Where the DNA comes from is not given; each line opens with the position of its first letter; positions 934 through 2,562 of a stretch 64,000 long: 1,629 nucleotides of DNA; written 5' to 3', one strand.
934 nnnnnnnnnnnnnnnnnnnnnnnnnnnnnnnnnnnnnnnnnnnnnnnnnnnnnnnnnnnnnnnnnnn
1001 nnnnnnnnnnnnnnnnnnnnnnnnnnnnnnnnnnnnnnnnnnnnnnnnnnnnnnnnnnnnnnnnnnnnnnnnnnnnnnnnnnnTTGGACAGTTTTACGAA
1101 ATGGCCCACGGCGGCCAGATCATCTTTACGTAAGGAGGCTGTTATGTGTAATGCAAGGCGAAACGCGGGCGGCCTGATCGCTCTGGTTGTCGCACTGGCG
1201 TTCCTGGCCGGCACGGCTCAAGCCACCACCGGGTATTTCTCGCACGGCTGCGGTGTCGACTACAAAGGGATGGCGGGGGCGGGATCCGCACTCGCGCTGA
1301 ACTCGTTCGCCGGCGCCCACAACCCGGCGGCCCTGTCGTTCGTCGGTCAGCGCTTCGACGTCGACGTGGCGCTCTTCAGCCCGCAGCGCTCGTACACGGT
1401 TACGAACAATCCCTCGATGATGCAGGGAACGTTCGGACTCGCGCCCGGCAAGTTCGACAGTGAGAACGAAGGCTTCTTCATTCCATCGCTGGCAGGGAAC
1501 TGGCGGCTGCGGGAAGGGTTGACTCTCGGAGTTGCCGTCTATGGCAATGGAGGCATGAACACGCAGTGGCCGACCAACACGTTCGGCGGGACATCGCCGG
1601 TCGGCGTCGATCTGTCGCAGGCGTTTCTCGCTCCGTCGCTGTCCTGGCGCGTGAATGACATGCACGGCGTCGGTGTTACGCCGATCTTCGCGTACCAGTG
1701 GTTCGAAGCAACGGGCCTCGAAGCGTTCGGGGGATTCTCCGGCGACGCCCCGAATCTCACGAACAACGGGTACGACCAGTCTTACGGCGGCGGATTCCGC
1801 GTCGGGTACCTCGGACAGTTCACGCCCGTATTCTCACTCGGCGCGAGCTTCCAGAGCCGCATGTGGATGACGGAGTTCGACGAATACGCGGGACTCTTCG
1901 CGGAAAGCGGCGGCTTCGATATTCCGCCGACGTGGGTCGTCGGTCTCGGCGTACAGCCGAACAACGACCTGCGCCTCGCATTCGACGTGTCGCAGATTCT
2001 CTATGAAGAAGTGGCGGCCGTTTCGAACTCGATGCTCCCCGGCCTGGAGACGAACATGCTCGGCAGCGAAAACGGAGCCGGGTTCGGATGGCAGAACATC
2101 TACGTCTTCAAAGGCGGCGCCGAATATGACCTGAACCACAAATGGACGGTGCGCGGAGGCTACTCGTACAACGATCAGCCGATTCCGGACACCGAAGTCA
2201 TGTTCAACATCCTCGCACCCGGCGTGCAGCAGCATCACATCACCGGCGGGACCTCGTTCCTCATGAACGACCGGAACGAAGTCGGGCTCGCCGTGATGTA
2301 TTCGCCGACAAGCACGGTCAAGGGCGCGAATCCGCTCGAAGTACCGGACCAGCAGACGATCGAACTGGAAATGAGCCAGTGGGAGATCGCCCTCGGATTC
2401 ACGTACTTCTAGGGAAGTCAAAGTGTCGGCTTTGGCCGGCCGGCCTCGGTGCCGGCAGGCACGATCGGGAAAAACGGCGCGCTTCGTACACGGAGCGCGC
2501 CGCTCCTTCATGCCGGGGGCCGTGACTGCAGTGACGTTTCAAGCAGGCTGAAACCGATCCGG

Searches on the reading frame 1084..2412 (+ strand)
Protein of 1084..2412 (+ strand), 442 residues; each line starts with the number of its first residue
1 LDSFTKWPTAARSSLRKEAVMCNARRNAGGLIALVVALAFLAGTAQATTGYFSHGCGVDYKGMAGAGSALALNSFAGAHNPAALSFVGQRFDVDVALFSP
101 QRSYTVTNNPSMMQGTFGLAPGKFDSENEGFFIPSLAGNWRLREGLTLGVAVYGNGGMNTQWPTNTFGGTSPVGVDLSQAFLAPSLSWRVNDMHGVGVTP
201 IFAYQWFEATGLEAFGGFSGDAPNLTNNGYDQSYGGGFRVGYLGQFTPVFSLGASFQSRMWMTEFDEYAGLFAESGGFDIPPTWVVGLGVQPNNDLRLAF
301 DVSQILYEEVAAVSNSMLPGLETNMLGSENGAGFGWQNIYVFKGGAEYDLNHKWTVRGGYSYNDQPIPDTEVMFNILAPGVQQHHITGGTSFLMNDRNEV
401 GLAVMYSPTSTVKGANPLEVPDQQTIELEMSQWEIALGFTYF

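Call 52: search_protein_families(library=pfam, proteins=[window:1084-2412:+], max_evalue=0.00001)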
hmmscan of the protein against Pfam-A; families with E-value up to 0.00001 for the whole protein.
window:1084-2412:+ (442 aa): 1 family
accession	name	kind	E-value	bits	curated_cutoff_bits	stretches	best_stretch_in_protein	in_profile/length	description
PF03349.22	Toluene_X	-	2.4e-28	99.2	29.7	1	57-416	19-391/421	Outer membrane protein transport protein (OMPP1/FadL/TodX)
